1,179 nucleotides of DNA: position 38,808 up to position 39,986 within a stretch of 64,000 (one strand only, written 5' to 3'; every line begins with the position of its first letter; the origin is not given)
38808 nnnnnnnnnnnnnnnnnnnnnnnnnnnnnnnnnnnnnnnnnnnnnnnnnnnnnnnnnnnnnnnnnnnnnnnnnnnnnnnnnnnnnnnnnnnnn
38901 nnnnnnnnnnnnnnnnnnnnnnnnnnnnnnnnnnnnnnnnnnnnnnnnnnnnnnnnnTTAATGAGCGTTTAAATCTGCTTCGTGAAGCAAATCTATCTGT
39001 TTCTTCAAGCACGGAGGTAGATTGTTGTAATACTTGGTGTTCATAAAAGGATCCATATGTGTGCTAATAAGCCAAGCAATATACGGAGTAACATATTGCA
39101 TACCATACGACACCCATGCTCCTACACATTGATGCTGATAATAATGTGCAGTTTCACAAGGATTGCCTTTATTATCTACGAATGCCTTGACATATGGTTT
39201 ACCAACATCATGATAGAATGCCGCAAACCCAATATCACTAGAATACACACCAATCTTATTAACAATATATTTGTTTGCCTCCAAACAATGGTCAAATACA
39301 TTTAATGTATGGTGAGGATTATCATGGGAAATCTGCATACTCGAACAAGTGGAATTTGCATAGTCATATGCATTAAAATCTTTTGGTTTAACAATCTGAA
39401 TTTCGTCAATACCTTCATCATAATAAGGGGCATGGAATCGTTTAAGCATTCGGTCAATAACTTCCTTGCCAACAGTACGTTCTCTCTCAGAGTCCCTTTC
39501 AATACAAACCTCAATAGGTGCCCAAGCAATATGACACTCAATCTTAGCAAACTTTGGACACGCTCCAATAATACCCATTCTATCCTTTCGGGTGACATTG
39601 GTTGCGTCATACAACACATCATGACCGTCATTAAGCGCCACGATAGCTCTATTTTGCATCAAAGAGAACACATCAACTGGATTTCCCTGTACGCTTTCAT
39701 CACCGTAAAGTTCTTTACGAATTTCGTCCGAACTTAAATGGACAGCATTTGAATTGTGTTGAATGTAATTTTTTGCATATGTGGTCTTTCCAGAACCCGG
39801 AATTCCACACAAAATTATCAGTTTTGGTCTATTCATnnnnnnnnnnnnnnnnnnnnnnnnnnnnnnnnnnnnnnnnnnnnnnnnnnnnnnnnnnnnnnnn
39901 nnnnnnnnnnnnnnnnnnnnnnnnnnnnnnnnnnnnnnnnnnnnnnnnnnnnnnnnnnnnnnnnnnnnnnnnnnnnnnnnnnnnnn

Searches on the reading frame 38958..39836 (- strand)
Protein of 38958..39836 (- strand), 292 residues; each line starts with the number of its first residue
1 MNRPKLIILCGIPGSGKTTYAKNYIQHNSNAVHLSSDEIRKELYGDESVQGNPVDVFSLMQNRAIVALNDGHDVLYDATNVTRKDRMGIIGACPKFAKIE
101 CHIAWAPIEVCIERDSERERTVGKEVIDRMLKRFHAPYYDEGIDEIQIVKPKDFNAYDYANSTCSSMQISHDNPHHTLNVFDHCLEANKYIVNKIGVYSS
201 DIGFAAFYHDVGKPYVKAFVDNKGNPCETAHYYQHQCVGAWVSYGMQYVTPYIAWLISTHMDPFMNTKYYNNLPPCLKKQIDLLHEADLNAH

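Call 8: search_protein_families(library=phrogs, proteins=[window:38958-39836:-], max_evalue=0.001)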
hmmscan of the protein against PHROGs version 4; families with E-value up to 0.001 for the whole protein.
window:38958-39836:- (292 aa): 6 families
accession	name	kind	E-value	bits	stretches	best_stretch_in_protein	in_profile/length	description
phrog_6931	-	unknown function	5.2e-25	89.4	1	2-148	183-338/343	-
phrog_505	-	other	9.9e-20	72.2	1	4-139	2-145/295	polynucleotide kinase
phrog_2071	-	other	3.6e-14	54.2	1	1-135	13-142/282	ATPase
phrog_10255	-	other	4.3e-06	27.6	1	6-48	3-44/230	kinase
phrog_246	-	other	1.5e-05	25.2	1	5-140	8-139/417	NinI-like serine-threonine phosphatase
phrog_761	-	other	8.2e-05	23.4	0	1-77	16-105/362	thymidylate kinase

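Call 14: search_protein_families(library=padloc, proteins=[window:38958-39836:-], max_evalue=0.001)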
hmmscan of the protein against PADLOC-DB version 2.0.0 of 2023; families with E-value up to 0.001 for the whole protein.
window:38958-39836:- (292 aa): 1 family
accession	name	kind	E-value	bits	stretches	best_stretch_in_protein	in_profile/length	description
PDLC02911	VakA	-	0.00036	19.1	1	6-48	4-47/163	-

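Call 70: search_protein_families(library=pfam, proteins=[window:38958-39836:-], max_evalue=0.001)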
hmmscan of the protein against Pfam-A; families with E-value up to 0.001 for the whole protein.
window:38958-39836:- (292 aa): 4 families
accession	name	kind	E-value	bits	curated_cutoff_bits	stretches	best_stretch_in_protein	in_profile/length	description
PF13671.12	AAA_33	-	2.6e-24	86.6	27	1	6-137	1-143/143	AAA domain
PF08433.16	KTI12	-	4.7e-09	36.6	22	1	6-139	3-142/271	Chromatin associated protein KTI12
PF06414.18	Zeta_toxin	-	1.1e-06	28.7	22.3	1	2-43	14-58/199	Zeta toxin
PF01966.28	HD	-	0.00039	21.1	22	1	180-267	8-92/116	HD domain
